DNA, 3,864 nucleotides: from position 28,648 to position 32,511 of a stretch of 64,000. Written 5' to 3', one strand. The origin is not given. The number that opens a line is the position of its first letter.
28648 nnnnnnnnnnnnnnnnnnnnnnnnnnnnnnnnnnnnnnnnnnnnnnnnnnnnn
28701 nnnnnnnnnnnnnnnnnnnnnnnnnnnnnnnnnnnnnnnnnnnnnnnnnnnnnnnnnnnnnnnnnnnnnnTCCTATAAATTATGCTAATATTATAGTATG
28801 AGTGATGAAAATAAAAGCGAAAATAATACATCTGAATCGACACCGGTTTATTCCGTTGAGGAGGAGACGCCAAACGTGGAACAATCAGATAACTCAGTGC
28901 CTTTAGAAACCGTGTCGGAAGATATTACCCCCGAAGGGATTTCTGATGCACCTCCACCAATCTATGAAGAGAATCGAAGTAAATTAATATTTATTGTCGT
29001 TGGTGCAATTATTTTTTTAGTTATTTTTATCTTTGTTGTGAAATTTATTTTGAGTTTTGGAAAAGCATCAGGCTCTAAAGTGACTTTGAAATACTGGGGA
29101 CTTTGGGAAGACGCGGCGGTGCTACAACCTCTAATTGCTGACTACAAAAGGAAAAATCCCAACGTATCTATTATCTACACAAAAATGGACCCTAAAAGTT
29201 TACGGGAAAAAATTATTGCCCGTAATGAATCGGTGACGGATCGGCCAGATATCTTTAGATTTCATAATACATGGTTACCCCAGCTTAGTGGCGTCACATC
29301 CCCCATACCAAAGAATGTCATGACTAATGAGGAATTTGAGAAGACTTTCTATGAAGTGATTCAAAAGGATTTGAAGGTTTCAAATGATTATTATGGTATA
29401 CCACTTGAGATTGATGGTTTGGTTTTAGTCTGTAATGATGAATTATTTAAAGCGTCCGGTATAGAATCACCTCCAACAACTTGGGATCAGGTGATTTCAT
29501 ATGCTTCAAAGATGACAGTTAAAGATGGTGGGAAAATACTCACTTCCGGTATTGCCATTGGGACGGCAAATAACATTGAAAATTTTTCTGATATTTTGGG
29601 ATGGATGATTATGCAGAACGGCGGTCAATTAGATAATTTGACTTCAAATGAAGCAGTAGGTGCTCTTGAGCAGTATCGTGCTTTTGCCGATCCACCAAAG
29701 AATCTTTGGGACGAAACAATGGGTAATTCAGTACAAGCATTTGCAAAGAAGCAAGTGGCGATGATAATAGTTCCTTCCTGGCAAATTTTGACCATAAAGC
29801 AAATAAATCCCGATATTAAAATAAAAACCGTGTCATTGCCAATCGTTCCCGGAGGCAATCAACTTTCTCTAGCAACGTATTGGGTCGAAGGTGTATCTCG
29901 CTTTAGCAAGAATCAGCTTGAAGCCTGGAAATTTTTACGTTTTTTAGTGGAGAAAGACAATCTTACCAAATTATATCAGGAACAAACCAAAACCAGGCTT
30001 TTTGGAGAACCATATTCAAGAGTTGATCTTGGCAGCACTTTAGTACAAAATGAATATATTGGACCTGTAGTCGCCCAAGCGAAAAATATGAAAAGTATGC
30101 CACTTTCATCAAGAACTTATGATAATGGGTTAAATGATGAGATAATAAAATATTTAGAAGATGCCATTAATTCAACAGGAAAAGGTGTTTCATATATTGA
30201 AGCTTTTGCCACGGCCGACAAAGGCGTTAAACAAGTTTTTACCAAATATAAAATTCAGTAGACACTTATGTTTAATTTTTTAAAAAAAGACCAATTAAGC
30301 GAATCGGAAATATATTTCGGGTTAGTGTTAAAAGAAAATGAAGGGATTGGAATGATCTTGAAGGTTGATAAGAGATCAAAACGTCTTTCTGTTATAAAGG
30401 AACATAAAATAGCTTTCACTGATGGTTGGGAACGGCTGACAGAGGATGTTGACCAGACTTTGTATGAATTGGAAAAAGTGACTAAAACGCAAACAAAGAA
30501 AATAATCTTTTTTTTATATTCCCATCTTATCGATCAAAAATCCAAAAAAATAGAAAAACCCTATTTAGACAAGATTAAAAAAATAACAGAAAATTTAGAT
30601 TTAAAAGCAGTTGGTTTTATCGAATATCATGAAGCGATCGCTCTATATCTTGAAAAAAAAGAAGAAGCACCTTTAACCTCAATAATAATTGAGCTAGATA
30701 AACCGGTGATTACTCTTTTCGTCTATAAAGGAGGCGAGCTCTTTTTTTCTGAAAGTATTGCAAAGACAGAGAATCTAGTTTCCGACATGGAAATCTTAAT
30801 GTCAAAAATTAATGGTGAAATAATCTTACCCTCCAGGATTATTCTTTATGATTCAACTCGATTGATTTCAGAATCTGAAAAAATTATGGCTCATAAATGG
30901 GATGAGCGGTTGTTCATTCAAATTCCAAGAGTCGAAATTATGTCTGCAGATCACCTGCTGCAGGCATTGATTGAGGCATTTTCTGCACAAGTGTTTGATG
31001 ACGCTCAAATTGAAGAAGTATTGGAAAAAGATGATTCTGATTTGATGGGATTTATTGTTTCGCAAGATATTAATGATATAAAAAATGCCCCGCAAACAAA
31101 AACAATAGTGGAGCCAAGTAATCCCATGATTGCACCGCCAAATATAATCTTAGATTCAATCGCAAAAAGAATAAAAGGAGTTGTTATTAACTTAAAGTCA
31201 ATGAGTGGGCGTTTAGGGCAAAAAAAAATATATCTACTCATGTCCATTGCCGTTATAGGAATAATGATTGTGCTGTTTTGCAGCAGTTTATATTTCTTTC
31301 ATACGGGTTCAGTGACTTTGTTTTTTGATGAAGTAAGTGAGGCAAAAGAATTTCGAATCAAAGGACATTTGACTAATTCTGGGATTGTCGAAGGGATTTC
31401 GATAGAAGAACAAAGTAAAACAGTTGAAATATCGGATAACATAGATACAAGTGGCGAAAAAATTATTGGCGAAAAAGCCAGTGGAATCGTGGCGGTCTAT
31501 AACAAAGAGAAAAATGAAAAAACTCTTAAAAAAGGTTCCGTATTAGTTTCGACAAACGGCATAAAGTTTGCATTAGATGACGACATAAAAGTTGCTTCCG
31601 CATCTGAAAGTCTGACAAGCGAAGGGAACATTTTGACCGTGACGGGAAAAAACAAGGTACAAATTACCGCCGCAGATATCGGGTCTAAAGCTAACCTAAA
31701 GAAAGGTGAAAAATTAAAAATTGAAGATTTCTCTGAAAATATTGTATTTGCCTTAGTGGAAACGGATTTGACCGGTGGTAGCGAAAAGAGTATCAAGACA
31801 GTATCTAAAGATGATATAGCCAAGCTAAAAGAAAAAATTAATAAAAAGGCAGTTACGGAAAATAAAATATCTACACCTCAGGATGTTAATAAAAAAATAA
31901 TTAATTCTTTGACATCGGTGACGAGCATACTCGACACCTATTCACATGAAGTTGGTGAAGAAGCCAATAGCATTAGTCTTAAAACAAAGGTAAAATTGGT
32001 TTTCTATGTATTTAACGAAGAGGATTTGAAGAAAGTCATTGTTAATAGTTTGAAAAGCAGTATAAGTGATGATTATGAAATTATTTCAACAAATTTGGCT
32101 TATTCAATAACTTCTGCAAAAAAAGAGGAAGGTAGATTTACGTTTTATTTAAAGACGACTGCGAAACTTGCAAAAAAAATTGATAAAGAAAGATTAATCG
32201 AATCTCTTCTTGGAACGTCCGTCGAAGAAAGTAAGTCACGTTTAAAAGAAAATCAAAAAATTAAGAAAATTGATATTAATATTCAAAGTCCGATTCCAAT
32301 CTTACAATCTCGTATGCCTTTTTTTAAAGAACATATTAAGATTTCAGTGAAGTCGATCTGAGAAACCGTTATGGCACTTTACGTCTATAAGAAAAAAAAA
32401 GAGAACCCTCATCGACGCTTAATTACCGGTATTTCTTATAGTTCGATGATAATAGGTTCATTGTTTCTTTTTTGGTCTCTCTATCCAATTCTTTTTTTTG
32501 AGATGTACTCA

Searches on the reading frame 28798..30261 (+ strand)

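Call 13: search_protein_families(library=ncbifam, proteins=[window:28798-30261:+], max_evalue=0.1)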
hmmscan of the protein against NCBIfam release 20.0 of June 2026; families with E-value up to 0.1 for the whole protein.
window:28798-30261:+ (487 aa): 4 families
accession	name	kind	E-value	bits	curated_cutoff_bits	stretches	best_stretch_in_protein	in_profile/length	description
NF007011.0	PRK09474.1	equivalog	9.7e-08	31.2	291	1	131-242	65-168/396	maltose/maltodextrin ABC transporter substrate-binding protein MalE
NF053763.1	ABCarbgalBndGanS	equivalog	5e-06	25.5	700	1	166-395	106-338/420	galactooligosaccharide ABC transporter substrate-binding protein GanS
NF000380.1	vanXY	equivalog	0.013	15.1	250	1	280-421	46-176/179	D,D-carboxypeptidase/D,D-dipeptidase VanXY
NF008211.0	PRK10974.1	equivalog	0.017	13.7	411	1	202-268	142-208/439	sn-glycerol-3-phosphate ABC transporter substrate-binding protein UgpB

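Call 79: search_protein_families(library=pfam, proteins=[window:28798-30261:+], max_evalue=0.01)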
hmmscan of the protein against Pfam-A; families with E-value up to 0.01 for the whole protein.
window:28798-30261:+ (487 aa): 2 families
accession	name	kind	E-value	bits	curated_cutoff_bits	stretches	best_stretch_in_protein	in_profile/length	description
PF13416.11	SBP_bac_8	-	3.7e-26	93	27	1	112-395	2-255/279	Bacterial extracellular solute-binding protein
PF01547.30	SBP_bac_1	-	1.2e-24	88.3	26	1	105-387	6-304/307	Bacterial extracellular solute-binding protein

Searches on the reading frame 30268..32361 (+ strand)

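Call 79: search_protein_families(library=pfam, proteins=[window:30268-32361:+], max_evalue=0.01)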
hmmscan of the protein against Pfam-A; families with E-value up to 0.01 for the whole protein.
window:30268-32361:+ (697 aa): 1 family
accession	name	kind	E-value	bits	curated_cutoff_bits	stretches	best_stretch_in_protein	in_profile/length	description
PF04865.19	Baseplate_J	-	9.2e-05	22.3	21.1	1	402-506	21-111/255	Baseplate J-like protein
